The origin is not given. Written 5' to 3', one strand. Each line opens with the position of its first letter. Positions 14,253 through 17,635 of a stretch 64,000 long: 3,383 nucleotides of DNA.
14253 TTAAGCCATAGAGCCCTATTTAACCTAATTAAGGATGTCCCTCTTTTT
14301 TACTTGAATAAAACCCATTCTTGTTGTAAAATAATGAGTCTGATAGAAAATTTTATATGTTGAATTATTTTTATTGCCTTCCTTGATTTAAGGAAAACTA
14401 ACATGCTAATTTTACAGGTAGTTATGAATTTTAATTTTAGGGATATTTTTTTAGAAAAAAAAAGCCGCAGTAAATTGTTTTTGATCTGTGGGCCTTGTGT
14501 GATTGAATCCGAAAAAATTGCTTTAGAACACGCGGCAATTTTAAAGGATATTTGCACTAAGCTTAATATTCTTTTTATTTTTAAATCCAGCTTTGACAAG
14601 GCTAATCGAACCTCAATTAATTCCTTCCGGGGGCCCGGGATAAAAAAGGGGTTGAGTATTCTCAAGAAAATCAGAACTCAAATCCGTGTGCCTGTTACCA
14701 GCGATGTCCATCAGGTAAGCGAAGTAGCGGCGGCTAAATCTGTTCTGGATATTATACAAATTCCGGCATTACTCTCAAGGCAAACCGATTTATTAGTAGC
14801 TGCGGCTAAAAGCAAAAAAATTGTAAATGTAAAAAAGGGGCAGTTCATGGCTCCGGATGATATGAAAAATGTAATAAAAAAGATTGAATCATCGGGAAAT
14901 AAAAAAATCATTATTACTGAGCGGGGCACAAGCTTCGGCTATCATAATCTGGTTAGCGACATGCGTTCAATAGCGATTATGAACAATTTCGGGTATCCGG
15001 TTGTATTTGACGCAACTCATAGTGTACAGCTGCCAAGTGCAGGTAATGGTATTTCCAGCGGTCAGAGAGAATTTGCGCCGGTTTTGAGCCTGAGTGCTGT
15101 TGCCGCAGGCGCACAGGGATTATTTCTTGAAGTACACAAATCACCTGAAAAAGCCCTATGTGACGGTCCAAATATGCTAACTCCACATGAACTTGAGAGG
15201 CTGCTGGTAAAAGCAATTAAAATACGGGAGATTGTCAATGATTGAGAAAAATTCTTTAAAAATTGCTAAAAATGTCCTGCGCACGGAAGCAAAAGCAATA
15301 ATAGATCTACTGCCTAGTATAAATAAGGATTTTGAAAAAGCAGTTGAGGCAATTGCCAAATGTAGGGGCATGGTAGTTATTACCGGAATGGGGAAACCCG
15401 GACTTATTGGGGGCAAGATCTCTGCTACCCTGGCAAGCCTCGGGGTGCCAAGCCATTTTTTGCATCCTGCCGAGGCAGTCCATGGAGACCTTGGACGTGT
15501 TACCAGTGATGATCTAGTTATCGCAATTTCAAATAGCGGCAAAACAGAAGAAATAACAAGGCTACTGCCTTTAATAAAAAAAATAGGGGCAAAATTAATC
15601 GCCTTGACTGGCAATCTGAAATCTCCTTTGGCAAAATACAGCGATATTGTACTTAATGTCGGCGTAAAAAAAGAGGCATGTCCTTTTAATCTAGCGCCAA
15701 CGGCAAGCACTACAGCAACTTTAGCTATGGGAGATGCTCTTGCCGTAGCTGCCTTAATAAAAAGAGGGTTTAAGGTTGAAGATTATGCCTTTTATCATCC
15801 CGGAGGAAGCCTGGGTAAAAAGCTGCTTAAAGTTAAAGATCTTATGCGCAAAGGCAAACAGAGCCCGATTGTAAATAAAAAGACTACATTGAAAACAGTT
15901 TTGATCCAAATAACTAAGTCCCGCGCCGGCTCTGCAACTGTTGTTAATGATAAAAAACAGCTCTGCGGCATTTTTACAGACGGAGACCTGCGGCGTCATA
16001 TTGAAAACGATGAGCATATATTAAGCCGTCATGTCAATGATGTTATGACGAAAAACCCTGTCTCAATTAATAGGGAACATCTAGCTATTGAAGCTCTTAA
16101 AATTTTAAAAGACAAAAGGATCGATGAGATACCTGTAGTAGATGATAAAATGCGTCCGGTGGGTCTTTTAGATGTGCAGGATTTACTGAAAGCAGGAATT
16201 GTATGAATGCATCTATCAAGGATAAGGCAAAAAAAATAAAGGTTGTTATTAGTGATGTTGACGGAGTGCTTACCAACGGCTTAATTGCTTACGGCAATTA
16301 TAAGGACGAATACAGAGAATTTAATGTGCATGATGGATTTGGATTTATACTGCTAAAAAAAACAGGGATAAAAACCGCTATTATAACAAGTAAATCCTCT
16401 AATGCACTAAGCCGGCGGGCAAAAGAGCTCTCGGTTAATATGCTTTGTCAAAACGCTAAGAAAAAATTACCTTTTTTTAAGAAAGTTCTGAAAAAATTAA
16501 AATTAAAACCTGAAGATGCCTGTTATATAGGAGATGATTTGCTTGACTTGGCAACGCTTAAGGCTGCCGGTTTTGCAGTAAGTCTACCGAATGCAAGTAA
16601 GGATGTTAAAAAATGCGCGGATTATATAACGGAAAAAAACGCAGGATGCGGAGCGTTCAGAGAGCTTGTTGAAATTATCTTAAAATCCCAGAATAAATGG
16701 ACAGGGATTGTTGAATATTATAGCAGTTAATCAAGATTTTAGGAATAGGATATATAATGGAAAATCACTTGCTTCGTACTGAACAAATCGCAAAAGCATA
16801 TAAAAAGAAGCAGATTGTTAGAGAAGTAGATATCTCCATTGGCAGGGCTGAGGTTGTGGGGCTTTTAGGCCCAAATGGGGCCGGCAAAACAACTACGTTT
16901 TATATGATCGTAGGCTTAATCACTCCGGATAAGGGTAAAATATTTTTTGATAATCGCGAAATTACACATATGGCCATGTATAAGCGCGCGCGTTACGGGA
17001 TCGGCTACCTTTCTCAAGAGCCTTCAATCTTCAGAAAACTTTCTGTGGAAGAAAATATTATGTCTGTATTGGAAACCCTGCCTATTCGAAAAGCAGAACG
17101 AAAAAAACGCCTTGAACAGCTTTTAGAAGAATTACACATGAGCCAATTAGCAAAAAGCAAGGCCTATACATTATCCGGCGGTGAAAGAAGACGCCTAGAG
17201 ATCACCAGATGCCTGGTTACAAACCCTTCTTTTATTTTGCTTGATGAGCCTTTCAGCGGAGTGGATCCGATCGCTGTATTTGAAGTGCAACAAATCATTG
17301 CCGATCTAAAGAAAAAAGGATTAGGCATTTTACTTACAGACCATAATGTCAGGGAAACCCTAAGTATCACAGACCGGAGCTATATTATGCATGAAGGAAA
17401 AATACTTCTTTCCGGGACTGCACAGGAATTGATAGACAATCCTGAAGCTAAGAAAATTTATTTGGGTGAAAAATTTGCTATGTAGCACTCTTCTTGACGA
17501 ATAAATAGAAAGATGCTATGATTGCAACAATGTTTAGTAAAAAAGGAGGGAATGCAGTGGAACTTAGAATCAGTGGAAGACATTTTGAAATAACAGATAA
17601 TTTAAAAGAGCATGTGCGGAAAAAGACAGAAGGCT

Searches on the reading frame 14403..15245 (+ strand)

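Call 47: search_protein_families(library=pfam, proteins=[window:14403-15245:+], max_evalue=0.001)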
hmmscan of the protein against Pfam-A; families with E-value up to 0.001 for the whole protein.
window:14403-15245:+ (280 aa): 1 family
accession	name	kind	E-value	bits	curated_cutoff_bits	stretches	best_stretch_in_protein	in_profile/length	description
PF00793.26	DAHP_synth_1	-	4.8e-69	232.7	25.5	1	23-277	16-267/270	DAHP synthetase I family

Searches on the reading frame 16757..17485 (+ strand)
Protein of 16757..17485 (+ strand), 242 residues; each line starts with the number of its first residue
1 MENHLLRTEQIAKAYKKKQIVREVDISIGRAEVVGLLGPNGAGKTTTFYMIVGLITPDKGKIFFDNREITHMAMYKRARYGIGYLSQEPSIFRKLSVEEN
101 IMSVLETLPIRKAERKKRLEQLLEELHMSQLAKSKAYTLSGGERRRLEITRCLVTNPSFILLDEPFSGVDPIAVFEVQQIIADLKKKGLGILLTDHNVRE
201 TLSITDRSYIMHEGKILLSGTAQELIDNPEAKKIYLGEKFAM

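Call 47: search_protein_families(library=pfam, proteins=[window:16757-17485:+], max_evalue=0.001)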
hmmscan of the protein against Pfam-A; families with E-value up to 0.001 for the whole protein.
window:16757-17485:+ (242 aa): 2 families
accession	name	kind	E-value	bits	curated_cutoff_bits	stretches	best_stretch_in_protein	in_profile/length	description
PF00005.33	ABC_tran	-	2.6e-36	125.7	25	1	22-166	2-136/137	ABC transporter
PF13304.12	AAA_21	-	4.3e-06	27.5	27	0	122-197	221-299/304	AAA domain, putative AbiEii toxin, Type IV TA system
